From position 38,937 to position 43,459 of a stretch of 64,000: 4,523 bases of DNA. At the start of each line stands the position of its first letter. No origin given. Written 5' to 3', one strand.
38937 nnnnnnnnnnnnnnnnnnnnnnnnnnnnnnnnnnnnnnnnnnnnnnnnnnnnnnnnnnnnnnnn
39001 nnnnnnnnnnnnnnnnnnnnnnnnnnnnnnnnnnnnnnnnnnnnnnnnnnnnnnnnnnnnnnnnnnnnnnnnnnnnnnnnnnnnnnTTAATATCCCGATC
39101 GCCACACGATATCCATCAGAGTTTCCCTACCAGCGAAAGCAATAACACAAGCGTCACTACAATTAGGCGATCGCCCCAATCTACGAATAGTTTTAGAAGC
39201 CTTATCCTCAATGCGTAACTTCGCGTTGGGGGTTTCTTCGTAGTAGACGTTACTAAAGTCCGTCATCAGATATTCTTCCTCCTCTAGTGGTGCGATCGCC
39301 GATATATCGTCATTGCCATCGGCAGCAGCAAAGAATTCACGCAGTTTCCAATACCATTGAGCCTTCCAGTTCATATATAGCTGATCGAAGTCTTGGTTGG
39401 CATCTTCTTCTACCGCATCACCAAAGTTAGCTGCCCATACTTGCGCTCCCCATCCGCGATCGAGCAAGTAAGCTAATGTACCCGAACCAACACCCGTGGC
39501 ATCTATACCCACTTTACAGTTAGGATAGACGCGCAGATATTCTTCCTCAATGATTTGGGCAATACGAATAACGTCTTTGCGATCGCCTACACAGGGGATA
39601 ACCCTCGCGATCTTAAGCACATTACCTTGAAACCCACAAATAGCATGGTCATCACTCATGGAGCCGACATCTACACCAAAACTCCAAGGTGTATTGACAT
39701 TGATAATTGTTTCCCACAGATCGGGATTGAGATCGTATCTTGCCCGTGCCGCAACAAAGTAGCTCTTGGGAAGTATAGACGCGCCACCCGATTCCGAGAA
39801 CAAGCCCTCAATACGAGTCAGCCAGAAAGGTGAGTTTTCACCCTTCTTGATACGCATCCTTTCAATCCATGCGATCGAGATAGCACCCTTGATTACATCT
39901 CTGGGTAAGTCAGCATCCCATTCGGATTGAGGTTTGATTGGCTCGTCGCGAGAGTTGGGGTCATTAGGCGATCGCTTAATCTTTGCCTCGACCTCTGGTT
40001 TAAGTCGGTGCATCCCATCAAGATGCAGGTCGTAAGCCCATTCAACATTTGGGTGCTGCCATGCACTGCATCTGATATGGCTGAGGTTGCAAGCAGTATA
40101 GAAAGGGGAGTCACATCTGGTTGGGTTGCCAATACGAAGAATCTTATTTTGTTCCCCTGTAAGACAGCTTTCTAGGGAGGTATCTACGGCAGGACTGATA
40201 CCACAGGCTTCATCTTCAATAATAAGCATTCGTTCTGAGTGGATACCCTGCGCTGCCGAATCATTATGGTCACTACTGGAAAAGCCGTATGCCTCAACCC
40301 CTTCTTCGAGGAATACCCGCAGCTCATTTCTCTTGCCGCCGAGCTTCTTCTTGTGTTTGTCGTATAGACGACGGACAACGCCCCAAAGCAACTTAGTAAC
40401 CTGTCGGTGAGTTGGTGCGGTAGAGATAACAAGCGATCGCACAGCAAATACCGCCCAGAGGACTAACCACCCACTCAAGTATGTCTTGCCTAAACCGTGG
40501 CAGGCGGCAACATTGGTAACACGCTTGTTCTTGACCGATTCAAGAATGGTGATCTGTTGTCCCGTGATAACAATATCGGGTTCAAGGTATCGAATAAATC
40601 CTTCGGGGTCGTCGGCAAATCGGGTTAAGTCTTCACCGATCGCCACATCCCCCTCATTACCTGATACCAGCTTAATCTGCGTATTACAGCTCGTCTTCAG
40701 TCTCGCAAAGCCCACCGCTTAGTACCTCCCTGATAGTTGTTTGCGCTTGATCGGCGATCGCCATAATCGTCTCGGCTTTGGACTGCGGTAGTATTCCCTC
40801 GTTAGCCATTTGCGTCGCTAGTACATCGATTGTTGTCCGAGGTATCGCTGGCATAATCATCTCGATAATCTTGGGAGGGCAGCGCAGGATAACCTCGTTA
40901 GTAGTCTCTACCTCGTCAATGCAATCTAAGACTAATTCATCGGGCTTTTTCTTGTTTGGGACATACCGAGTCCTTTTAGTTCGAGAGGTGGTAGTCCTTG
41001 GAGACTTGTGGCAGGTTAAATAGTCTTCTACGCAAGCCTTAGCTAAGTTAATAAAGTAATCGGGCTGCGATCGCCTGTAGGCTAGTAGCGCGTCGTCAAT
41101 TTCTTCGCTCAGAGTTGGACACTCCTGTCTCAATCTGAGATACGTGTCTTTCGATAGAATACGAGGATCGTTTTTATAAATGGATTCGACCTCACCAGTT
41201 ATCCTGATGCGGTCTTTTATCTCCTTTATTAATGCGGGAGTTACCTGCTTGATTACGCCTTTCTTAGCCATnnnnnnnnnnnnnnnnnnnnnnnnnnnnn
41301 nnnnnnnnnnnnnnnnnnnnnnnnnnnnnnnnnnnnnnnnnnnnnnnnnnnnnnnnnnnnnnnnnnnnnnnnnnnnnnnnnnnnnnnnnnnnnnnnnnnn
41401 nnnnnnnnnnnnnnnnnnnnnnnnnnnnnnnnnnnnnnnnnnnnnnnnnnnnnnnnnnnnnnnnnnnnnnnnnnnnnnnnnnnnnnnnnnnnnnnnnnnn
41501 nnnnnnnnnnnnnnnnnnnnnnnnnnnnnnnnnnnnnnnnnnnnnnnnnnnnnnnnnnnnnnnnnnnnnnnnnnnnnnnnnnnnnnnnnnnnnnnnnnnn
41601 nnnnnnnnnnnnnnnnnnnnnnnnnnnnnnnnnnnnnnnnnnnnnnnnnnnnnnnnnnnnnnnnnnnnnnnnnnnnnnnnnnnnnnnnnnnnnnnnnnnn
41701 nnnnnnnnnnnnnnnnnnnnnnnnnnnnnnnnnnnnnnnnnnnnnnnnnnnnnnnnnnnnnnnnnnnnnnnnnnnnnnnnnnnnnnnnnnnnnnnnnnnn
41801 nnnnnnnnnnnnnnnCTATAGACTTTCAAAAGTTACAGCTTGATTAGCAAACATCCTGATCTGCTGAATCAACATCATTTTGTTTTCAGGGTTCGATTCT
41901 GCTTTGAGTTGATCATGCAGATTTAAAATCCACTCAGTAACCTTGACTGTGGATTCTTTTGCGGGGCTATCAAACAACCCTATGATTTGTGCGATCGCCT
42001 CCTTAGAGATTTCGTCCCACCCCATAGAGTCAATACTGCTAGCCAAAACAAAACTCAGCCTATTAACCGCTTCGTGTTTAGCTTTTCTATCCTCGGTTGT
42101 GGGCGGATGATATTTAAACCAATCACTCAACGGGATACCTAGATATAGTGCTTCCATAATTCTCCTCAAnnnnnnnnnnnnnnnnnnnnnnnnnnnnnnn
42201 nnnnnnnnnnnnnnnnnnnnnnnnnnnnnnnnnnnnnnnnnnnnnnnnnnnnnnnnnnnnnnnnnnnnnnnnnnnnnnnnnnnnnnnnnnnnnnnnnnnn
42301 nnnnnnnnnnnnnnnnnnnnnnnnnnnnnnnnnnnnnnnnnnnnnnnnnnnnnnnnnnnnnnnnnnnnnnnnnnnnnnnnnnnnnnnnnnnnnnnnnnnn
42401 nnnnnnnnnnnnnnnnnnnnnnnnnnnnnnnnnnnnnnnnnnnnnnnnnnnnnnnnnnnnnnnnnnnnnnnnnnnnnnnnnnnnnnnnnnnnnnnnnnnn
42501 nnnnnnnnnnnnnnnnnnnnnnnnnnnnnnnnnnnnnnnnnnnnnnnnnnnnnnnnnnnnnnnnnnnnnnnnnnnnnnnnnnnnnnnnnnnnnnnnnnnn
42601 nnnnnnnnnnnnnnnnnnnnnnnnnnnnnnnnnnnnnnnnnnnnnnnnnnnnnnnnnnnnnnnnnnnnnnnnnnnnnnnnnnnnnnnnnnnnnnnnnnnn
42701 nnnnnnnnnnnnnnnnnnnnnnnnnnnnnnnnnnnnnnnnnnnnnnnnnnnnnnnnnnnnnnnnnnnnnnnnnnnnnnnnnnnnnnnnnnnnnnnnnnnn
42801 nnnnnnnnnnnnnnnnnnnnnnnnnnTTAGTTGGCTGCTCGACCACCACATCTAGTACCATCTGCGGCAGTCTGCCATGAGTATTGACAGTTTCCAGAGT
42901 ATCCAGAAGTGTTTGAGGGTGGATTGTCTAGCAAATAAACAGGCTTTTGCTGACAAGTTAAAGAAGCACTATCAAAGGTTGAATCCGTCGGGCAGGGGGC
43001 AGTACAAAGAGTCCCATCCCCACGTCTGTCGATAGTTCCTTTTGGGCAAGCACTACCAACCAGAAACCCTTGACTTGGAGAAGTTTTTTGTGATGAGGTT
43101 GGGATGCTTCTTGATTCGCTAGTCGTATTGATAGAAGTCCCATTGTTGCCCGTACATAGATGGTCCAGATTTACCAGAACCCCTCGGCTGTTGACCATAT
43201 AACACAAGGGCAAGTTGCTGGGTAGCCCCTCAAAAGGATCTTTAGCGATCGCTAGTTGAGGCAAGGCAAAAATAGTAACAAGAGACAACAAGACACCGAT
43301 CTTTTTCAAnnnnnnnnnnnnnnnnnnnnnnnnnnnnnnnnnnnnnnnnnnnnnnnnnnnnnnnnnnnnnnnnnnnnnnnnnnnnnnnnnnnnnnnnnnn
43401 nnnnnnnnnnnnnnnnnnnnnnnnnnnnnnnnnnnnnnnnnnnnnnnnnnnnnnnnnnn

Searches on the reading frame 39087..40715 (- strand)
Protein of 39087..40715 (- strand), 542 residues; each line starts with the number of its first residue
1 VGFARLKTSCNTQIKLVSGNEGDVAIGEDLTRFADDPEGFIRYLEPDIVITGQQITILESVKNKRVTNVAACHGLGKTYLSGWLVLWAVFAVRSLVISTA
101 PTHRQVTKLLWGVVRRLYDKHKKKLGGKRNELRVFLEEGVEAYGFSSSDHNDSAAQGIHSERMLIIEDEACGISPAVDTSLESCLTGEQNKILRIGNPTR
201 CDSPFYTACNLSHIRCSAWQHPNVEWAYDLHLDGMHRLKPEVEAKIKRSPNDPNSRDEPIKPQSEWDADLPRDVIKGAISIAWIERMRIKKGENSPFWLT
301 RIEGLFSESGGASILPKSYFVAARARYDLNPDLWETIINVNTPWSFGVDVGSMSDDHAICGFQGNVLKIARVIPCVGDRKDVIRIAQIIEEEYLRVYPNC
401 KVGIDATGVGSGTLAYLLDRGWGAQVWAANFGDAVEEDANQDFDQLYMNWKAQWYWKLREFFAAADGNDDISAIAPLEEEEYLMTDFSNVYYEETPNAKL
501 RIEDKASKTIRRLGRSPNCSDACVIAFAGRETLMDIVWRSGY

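Call 3: search_protein_families(library=pfam, proteins=[window:39087-40715:-], max_evalue=0.01)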
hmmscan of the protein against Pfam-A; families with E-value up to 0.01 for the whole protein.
window:39087-40715:- (542 aa): 0 families

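Call 9: search_protein_families(library=phrogs, proteins=[window:39087-40715:-], max_evalue=0.01)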
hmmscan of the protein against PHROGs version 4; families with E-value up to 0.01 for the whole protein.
window:39087-40715:- (542 aa): 3 families
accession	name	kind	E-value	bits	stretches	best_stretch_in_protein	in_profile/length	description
phrog_2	-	head and packaging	8e-28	98.6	1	34-531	251-593/807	terminase large subunit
phrog_5902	-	unknown function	1.4e-16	61.7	1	31-208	16-202/359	-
phrog_7579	-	head and packaging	0.0022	18.3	1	57-239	10-189/239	terminase large subunit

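Call 10: search_protein_families(library=ncbifam, proteins=[window:39087-40715:-], max_evalue=0.01)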
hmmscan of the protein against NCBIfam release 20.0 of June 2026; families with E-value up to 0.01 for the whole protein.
window:39087-40715:- (542 aa): 0 families

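Call 77: search_dna_similar(query=window:39087-40715:-, collection=phages, mode=protein, max_evalue=0.00001, max_rows=15)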
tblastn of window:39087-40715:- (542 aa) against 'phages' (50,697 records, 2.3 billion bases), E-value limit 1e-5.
Records with a match: 318; places in all: 318; records where one place covers at least 80% of the query: 32.
Best place of each record, by identity: <60% 318.
By first word of the organism name: Salinibacter 183; Microbacterium 33; Arthrobacter 29; Streptomyces 20; Clostridium 18; Caudoviricetes 5; Bacillus 4; Curtobacterium 3; Escherichia 3; Enterococcus 3; and 13 more.
By host as written in the record: Salinibacter ruber M8 183; Arthrobacter sp. ATCC 21022 26; Streptomyces griseus ATCC 10137 10; Microbacterium foliorum NRRL B-24224 SEA 9; - 8; Microbacterium foliorum NRRL B-24224 8; Microbacterium paraoxydans NRRL B-14843 7; Clostridium perfringens 7; and 33 more.
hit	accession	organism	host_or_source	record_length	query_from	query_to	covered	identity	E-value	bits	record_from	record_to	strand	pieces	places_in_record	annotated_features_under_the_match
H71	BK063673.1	Caudoviricetes sp. vir525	Methanosarcinales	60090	54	528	88%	29.4%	5e-40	161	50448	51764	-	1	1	terminase large subunit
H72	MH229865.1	Streptomyces phage LazerLemon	Streptomyces griseus ATCC 10137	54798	28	515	90%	26.7%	5e-28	125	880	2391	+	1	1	5: terminase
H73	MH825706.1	Streptomyces phage Microdon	Streptomyces scabiei RL-34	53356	33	515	89%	26.9%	5e-28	125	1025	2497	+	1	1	6: terminase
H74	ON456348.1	Streptomyces phage Marky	Streptomyces griseus ATCC 10137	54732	33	515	89%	26.9%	1e-29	130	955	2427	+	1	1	6: terminase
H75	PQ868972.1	Curtobacterium phage Yappy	Curtobacterium flaccumfaciens NRRL ...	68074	48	528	89%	26.6%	3e-26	120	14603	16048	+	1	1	53: terminase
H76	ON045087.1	Stenotrophomonas virus Jojan60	Stenotrophomonas maltophilia Jojan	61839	33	528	92%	25.5%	1e-18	96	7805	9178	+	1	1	terminase large subunit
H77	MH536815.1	Streptomyces phage Crosby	Streptomyces griseus ATCC 10137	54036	50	515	86%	27.0%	5e-28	125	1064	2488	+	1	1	6: terminase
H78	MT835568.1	Bacteriophage sp.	human fecal samples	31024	47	528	89%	26.1%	5e-25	115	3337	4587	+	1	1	record has no annotation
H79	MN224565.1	Streptomyces phage Intolerant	Streptomyces griseus ATCC 10137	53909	50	515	86%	27.0%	2e-28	127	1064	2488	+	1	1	6: terminase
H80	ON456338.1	Streptomyces phage Stuff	Streptomyces griseus ATCC 10137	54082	50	515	86%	27.0%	5e-28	125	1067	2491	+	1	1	6: terminase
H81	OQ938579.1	Streptomyces phage Bogota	Streptomyces griseus ATCC 10137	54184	50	515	86%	26.9%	4e-29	128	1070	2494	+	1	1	6: terminase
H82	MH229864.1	Streptomyces phage UNTPL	Streptomyces griseus ATCC 10137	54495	50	515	86%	26.9%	1e-28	127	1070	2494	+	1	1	6: terminase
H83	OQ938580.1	Arthrobacter phage Ottawa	Arthrobacter globiformis B-2979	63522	53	526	87%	26.0%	3e-27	122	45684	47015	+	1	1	77: terminase large subunit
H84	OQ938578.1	Arthrobacter phage Kharcho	Arthrobacter globiformis B-2979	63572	53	526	87%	26.0%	3e-27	122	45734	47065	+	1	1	77: terminase large subunit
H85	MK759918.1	Bacillus phage vB_BtS_B83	Bacillus thuringiensis VKM B-83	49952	17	528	94%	23.8%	8e-20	100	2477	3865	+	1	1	terminase large subunit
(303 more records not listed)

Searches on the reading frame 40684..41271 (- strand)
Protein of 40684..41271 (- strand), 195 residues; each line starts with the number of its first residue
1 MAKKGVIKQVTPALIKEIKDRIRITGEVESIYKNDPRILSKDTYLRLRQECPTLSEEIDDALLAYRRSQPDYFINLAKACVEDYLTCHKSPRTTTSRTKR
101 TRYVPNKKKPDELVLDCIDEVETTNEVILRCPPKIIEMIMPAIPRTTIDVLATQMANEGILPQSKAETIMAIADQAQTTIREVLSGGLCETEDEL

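Call 3: search_protein_families(library=pfam, proteins=[window:40684-41271:-], max_evalue=0.01)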
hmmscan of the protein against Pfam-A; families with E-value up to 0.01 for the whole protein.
window:40684-41271:- (195 aa): 0 families

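Call 9: search_protein_families(library=phrogs, proteins=[window:40684-41271:-], max_evalue=0.01)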
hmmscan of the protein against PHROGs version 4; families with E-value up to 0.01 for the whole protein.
window:40684-41271:- (195 aa): 0 families

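Call 10: search_protein_families(library=ncbifam, proteins=[window:40684-41271:-], max_evalue=0.01)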
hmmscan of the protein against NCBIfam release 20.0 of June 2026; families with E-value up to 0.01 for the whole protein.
window:40684-41271:- (195 aa): 0 families

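Call 62: search_protein_families(library=phrogs, proteins=[window:40684-41271:-], max_evalue=0.001)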
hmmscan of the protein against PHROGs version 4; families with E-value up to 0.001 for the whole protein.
window:40684-41271:- (195 aa): 0 families

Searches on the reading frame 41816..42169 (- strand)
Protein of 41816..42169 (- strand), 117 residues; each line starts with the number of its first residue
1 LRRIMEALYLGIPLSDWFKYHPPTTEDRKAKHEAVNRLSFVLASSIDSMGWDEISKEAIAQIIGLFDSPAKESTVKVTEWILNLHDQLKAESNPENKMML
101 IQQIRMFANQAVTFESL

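Call 3: search_protein_families(library=pfam, proteins=[window:41816-42169:-], max_evalue=0.01)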
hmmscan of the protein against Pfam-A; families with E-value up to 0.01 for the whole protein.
window:41816-42169:- (117 aa): 1 family
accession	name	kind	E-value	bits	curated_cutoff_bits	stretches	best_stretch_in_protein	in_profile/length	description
PF24729.2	Acb2_Tad1_hairpin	-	0.0049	17.5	27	0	19-49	1-30/58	Acb2/Tad1, hairpin domain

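Call 9: search_protein_families(library=phrogs, proteins=[window:41816-42169:-], max_evalue=0.01)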
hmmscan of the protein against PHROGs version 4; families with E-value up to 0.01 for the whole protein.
window:41816-42169:- (117 aa): 1 family
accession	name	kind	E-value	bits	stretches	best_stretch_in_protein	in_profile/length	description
phrog_1454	-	unknown function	0.002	19.2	1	18-47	17-46/81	-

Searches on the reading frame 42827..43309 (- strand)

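Call 3: search_protein_families(library=pfam, proteins=[window:42827-43309:-], max_evalue=0.01)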
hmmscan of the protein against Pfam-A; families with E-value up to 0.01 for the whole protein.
window:42827-43309:- (160 aa): 0 families

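Call 9: search_protein_families(library=phrogs, proteins=[window:42827-43309:-], max_evalue=0.01)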
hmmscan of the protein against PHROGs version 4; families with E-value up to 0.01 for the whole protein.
window:42827-43309:- (160 aa): 2 families
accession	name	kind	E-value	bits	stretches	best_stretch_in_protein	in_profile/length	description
phrog_14503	-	moron, auxiliary metabolic gene and host takeover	1.5e-07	32.1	1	133-159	17-43/53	membrane associated protein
phrog_3117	-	unknown function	1.9e-06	28.8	1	133-159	41-67/77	-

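Call 10: search_protein_families(library=ncbifam, proteins=[window:42827-43309:-], max_evalue=0.01)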
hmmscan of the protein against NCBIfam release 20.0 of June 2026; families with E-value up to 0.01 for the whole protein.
window:42827-43309:- (160 aa): 0 families
